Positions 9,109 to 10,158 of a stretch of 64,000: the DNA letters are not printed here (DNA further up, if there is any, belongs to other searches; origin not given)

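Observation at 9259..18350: Second locus of the same type: paralogue A with cyclodeaminase and racemase-like enzymes, divergent from a flavoprotein, a hydrolase fusion and TBDR1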

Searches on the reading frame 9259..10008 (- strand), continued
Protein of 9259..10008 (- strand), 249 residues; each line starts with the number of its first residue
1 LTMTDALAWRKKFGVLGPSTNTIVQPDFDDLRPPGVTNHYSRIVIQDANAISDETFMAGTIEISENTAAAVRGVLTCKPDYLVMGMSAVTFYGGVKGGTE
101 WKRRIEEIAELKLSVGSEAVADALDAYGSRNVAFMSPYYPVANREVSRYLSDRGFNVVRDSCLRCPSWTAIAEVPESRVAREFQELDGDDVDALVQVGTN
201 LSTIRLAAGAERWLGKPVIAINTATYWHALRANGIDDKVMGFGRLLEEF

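Call 28: search_solved_structures(query=window:9259-10008:-, max_evalue=0.01, show_alignments=4)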
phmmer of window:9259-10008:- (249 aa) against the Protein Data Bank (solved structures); distinct sequences matched with E-value up to 0.01: 11.
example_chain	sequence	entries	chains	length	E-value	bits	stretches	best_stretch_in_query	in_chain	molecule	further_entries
2xed_A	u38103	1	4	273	1.8e-10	43.9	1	13-247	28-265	PUTATIVE MALEATE ISOMERASE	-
2xec_A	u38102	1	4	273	3.9e-10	42.7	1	13-247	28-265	PUTATIVE MALEATE ISOMERASE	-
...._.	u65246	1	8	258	1.4e-07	34.4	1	8-247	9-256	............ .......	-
3ixl_A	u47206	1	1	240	2.4e-07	33.6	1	87-248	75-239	Arylmalonate decarboxylase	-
3dtv_A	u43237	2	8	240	2.4e-07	33.6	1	84-248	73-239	Arylmalonate decarboxylase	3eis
3dg9_A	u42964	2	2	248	2.6e-07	33.5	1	84-248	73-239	Arylmalonate decarboxylase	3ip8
2vlb_A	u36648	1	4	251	2.8e-07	33.4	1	84-248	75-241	ARYLMALONATE DECARBOXYLASE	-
3ixm_A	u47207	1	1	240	3.9e-07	32.9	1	87-248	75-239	Arylmalonate decarboxylase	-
4fq5_B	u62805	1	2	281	1.6e-06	30.9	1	113-246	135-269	Maleate cis-trans isomerase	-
4fq7_A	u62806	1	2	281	3.3e-06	29.9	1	113-246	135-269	Maleate cis-trans isomerase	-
2dgd_A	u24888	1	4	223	0.0023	20.6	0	74-242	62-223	223aa long hypothetical arylmalonate decarboxylase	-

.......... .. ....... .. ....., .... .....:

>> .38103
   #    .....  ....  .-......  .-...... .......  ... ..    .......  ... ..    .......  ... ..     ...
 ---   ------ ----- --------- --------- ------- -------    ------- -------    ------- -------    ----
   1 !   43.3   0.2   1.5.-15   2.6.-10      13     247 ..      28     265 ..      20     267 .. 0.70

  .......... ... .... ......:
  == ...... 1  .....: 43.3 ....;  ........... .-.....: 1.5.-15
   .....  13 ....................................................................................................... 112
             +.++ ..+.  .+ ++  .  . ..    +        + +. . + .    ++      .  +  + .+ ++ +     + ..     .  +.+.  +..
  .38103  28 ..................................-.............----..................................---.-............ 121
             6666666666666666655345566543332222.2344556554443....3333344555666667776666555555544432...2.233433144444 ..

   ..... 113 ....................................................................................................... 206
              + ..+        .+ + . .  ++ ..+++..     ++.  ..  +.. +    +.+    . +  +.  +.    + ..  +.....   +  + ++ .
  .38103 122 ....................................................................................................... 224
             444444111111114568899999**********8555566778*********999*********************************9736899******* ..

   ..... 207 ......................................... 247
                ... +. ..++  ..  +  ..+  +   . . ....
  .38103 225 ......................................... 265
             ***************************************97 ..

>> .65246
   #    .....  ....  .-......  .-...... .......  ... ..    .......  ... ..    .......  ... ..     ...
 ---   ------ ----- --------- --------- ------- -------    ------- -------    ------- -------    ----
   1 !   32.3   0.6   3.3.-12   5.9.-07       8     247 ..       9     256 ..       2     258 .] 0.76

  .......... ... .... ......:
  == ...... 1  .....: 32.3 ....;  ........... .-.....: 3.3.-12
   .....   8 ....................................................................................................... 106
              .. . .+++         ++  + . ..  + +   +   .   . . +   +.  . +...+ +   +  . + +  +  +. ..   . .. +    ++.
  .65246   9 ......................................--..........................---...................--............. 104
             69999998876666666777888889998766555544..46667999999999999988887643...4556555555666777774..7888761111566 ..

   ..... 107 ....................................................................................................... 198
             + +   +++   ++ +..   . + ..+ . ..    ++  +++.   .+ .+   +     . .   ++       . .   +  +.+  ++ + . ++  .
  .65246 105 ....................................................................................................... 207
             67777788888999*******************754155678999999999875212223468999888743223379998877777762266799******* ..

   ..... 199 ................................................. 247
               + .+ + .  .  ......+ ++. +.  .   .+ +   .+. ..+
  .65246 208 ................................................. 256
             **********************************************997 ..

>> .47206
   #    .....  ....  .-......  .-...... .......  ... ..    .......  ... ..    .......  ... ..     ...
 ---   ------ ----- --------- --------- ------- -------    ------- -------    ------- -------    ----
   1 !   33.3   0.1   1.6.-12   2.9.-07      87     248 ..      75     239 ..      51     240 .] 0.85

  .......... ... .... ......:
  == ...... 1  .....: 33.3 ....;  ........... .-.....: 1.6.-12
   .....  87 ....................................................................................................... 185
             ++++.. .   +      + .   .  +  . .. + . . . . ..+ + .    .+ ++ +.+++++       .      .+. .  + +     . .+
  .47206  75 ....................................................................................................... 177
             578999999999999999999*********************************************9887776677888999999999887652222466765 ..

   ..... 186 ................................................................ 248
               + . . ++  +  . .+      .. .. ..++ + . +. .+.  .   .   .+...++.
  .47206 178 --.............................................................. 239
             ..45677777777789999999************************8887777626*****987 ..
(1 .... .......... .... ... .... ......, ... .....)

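Call 34: find_encoding_contigs(protein=P0112, flank=8000, max_places=2)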
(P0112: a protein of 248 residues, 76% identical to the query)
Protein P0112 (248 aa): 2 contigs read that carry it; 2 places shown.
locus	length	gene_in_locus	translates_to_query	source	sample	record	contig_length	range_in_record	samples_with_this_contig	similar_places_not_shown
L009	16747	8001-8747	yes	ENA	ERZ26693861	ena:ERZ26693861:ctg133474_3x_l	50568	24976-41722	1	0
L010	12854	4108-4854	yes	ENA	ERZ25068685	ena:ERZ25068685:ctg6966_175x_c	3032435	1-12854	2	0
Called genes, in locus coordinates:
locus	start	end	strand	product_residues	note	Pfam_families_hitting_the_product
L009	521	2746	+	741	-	PF05448:AXE1 (faint), PF00930:DPPIV_N (faint), PF26549:Tricorn_N, PF26550:Tricorn_2nd (weak), PF07676:PD40 (weak), PF26549:Tricorn_N, PF00326:Peptidase_S9, PF12146:Hydrolase_4 (faint)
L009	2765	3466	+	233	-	PF00528:BPD_transp_1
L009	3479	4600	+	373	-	PF00005:ABC_tran, PF02463:SMC_N (weak), PF03459:TOBE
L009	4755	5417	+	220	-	-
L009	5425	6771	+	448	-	PF07690:MFS_1, PF00083:Sugar_tr (weak), PF07690:MFS_1, PF12832:MFS_1_like (weak)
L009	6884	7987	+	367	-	PF01494:FAD_binding_3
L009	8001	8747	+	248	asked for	PF17645:Amdase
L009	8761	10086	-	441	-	PF07690:MFS_1, PF00083:Sugar_tr (weak), PF07690:MFS_1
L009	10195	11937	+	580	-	PF00795:CN_hydrolase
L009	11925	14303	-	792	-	PF07715:Plug, PF00593:TonB_dep_Rec_b-barrel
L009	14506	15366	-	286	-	-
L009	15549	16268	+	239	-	PF00027:cNMP_binding, PF13545:HTH_Crp_2, PF00325:Crp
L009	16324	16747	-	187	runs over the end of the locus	PF01613:Flavin_Reduct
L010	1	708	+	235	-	?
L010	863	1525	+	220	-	-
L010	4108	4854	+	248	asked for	PF17645:Amdase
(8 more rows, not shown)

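Call 35: find_encoding_contigs(protein=P0096, flank=8000, max_places=2)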
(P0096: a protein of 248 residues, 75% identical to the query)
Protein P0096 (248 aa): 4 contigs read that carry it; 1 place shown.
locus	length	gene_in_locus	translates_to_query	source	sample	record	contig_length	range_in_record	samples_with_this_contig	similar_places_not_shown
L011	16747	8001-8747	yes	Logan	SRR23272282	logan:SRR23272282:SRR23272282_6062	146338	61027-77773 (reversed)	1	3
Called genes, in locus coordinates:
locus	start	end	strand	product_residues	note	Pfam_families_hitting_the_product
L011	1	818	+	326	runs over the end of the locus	PF02423:OCD_Mu_crystall, PF01488:Shikimate_DH (weak)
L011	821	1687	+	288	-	PF13714:PEP_mutase, PF00463:ICL (faint)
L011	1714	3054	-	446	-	PF07690:MFS_1, PF13347:MFS_2, PF03092:BT1, PF12832:MFS_1_like (weak)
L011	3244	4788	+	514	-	PF00171:Aldedh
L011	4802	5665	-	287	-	PF08894:DUF1838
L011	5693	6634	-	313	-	PF00126:HTH_1, PF03466:LysR_substrate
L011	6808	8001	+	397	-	PF00890:FAD_binding_2 (faint), PF01134:GIDA (weak), PF01266:DAO (weak), PF01494:FAD_binding_3, PF01946:Thi4 (weak), PF03486:HI0933_like (faint), PF07992:Pyr_redox_2 (weak), PF12831:FAD_oxidored (weak), +1 more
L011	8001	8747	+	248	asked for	PF17645:Amdase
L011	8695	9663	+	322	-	-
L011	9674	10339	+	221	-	PF04755:PAP_fibrillin (weak)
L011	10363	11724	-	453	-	PF13347:MFS_2, PF03092:BT1, PF07690:MFS_1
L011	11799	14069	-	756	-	PF07715:Plug, PF00593:TonB_dep_Rec_b-barrel, PF14905:OMP_b-brl_3 (faint)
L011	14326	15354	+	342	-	PF13489:Methyltransf_23, PF01209:Ubie_methyltran, PF05175:MTS (faint), PF13847:Methyltransf_31, PF08241:Methyltransf_11, PF08242:Methyltransf_12, PF13649:Methyltransf_25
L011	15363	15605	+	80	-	-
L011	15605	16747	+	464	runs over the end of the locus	PF01494:FAD_binding_3 (weak), PF07992:Pyr_redox_2 (weak), PF00890:FAD_binding_2, PF01266:DAO, PF12831:FAD_oxidored (faint)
